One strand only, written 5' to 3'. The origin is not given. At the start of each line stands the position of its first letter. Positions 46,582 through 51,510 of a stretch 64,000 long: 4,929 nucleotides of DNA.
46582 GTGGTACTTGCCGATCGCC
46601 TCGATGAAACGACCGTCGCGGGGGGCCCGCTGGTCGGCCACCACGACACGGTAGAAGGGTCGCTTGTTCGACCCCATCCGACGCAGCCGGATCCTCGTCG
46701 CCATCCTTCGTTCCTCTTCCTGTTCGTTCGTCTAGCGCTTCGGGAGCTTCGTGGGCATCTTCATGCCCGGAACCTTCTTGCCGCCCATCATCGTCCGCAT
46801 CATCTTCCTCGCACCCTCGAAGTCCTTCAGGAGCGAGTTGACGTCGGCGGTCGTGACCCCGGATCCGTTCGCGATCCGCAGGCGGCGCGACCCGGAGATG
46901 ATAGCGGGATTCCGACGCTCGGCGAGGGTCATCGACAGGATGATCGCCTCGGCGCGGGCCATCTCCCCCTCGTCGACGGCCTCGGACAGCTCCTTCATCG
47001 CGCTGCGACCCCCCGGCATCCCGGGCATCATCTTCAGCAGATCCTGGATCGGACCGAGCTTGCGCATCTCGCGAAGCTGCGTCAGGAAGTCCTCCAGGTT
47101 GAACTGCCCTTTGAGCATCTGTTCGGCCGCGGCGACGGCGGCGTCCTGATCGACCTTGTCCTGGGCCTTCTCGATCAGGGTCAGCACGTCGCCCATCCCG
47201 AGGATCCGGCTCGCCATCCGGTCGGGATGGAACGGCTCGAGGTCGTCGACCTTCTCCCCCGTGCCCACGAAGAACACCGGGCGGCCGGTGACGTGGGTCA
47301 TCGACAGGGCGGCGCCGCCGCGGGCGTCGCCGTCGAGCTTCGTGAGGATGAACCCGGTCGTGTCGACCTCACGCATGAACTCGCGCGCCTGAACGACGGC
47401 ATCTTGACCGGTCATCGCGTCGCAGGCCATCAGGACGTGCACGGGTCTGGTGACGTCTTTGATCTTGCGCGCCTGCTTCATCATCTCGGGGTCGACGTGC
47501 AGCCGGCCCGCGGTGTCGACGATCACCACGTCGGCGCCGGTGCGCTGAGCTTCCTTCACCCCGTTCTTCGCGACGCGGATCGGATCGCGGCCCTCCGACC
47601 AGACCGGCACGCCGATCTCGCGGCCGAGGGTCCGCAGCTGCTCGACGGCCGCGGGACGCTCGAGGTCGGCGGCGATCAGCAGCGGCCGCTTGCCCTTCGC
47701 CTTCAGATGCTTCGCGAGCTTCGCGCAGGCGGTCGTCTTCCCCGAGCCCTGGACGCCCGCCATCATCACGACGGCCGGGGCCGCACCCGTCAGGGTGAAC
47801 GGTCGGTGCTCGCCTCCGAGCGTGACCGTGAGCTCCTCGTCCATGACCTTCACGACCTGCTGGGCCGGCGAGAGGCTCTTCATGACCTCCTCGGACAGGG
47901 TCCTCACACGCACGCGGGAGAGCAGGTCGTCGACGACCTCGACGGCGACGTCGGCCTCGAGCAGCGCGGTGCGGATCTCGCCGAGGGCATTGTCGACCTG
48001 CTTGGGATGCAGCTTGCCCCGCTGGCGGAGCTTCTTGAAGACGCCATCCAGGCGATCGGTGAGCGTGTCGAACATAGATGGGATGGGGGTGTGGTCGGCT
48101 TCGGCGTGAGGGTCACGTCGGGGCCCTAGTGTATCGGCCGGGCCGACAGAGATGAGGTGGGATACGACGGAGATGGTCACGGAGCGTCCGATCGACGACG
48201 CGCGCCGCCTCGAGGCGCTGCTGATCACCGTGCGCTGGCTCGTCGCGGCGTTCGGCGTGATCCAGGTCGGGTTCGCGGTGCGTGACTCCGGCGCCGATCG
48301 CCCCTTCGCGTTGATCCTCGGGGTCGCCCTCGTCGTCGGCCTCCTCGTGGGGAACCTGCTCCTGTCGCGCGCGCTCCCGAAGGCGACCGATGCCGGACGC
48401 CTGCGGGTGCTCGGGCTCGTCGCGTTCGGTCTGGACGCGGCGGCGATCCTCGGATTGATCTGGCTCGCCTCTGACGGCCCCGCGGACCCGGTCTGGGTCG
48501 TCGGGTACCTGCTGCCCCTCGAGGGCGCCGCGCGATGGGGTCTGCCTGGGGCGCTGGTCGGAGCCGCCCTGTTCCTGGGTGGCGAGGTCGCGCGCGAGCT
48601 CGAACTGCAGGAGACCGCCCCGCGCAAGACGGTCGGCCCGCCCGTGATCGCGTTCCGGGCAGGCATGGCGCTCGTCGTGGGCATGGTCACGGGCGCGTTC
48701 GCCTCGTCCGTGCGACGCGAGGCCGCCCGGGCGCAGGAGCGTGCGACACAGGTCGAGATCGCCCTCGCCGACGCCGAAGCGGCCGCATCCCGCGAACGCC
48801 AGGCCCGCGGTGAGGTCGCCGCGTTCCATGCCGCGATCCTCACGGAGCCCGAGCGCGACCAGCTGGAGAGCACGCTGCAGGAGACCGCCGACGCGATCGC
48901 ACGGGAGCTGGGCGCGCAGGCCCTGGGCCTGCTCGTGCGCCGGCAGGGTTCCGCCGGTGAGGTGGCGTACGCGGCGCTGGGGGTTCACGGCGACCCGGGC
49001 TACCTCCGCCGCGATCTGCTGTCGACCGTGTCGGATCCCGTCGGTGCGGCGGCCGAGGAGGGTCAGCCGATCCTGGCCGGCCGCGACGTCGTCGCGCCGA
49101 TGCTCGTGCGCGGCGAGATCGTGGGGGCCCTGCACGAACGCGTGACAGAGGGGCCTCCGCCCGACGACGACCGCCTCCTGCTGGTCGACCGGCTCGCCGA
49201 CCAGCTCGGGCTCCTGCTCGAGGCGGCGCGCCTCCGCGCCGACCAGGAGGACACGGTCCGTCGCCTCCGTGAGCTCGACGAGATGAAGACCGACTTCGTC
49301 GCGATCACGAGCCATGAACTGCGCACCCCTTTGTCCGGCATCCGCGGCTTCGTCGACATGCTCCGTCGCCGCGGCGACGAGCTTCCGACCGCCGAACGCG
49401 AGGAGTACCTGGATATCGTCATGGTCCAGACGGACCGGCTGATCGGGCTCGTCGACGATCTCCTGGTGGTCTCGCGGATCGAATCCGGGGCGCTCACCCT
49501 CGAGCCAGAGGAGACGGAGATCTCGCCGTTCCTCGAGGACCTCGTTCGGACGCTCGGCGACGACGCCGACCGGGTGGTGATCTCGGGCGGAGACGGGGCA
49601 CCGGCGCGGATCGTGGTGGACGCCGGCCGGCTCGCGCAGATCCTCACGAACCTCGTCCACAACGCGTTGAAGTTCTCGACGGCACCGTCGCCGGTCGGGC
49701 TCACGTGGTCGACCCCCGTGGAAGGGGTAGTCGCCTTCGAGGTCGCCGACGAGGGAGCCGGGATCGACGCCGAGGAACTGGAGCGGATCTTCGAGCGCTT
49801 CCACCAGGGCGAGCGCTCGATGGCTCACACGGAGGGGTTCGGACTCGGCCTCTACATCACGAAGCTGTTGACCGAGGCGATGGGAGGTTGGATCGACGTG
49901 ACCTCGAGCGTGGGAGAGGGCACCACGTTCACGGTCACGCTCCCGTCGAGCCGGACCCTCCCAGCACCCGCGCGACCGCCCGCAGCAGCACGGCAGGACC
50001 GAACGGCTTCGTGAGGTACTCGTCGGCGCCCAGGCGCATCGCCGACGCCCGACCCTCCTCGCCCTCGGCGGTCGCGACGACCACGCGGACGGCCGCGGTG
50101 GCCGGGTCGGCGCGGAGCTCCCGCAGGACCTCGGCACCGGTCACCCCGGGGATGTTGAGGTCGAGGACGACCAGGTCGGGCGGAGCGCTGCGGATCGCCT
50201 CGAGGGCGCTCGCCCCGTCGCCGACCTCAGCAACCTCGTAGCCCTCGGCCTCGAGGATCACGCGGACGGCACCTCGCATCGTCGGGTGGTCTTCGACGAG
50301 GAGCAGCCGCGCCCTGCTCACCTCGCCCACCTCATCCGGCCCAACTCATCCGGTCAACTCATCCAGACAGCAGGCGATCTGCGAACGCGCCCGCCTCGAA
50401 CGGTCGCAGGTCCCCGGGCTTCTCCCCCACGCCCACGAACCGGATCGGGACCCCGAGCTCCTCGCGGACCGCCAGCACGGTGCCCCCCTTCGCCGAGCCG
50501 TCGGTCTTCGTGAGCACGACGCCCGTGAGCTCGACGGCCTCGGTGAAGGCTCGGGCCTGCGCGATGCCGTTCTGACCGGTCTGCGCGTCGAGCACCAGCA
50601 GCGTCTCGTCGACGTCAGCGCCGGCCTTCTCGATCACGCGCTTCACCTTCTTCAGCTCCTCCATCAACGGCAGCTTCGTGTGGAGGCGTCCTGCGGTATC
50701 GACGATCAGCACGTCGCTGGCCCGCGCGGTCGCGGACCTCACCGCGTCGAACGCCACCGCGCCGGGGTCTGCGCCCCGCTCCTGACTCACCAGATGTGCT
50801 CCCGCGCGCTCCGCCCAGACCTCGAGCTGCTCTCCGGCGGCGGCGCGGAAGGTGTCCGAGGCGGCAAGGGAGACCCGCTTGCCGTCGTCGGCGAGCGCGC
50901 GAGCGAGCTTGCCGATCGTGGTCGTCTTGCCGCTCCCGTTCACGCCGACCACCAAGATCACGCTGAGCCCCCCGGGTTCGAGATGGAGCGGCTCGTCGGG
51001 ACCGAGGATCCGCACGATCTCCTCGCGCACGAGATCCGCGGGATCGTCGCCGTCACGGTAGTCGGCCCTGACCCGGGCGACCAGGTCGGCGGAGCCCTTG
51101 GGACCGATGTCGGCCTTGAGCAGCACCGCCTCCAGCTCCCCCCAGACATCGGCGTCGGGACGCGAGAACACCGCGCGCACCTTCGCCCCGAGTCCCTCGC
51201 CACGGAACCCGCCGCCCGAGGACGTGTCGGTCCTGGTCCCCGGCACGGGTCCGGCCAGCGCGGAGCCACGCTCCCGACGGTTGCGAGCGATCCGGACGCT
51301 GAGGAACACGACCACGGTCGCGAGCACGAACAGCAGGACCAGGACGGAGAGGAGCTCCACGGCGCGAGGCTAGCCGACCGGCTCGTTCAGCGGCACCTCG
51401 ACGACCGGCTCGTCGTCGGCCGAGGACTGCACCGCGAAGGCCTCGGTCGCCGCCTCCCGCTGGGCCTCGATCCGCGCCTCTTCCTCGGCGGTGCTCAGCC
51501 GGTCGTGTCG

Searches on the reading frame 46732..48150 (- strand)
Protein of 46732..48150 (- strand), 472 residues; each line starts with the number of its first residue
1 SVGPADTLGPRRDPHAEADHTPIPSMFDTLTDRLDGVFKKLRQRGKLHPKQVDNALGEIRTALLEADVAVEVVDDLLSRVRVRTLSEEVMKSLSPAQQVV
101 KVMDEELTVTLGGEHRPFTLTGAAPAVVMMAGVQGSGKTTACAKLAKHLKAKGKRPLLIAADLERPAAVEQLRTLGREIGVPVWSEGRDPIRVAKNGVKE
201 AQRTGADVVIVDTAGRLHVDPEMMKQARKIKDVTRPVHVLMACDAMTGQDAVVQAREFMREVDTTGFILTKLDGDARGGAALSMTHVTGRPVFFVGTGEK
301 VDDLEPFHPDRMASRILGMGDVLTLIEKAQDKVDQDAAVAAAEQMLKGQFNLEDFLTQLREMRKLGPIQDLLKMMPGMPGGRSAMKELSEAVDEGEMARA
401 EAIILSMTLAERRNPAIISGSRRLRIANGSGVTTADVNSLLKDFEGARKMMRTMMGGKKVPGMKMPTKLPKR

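Call 75: search_protein_families(library=pfam, max_evalue=0.00001, proteins=[window:46732-48150:-])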
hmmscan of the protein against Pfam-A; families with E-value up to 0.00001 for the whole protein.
window:46732-48150:- (472 aa): 4 families
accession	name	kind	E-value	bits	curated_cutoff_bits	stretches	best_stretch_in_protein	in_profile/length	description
PF00448.28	SRP54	-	1.5e-72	243.8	22.7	1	125-318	1-196/196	SRP54-type protein, GTPase domain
PF02978.25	SRP_SPB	-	1.3e-31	109.2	27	1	349-451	1-91/91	Signal peptide binding domain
PF02881.24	SRP54_N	-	7.8e-18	64.9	22.4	1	30-107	1-75/75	SRP54-type protein, helical bundle domain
PF13401.12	AAA_22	-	6.5e-07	30.2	27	1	128-240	8-119/130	AAA domain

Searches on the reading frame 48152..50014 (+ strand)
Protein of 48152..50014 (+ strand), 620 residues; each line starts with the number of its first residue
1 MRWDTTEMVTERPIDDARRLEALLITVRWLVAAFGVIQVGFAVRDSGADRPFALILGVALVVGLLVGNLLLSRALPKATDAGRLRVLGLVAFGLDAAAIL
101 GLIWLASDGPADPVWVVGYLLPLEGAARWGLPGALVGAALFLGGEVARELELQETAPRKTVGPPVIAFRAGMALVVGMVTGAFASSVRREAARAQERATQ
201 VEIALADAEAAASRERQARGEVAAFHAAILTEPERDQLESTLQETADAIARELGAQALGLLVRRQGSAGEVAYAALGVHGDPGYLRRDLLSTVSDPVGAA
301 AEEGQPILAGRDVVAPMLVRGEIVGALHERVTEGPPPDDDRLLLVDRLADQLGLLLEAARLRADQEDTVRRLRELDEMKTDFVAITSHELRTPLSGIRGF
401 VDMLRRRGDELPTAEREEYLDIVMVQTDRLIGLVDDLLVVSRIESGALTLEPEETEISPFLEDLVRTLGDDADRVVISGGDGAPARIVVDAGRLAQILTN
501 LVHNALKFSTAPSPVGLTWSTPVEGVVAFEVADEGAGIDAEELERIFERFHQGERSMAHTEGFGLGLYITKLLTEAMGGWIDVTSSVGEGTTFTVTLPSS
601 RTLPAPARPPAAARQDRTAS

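Call 75: search_protein_families(library=pfam, max_evalue=0.00001, proteins=[window:48152-50014:+])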
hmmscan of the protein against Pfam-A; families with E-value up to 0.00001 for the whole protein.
window:48152-50014:+ (620 aa): 2 families
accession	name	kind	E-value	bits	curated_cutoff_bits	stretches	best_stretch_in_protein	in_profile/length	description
PF02518.31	HATPase_c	-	2.6e-27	95.9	26.4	1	490-599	2-109/111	Histidine kinase-, DNA gyrase B-, and HSP90-like ATPase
PF00512.31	HisKA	-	3.1e-19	69.2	26.9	1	378-446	1-66/66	His Kinase A (phospho-acceptor) domain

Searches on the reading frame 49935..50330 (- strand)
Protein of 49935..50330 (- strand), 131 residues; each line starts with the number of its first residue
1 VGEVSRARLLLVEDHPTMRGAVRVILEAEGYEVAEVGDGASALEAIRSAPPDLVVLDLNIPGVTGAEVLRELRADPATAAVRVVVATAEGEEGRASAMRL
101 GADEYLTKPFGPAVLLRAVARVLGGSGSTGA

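Call 75: search_protein_families(library=pfam, max_evalue=0.00001, proteins=[window:49935-50330:-])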
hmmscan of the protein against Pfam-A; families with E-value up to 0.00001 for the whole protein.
window:49935-50330:- (131 aa): 1 family
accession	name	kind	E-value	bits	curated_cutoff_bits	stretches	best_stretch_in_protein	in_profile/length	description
PF00072.30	Response_reg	-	5.5e-28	97.8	30.2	1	10-119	2-110/111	Response regulator receiver domain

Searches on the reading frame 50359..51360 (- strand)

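Call 75: search_protein_families(library=pfam, max_evalue=0.00001, proteins=[window:50359-51360:-])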
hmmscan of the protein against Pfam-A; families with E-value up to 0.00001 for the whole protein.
window:50359-51360:- (333 aa): 4 families
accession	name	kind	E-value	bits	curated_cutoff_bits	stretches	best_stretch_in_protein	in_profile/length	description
PF00448.28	SRP54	-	2.4e-72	243.2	22.7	1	133-331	2-195/196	SRP54-type protein, GTPase domain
PF13604.12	AAA_30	-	1e-06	29.1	27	1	134-230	20-104/191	AAA domain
PF02492.25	cobW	-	4.3e-06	26.9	20.7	1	134-292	2-159/180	CobW/HypB/UreG, nucleotide-binding domain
PF13191.12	AAA_16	-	5.1e-06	27.5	32.6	1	130-258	22-139/167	AAA ATPase domain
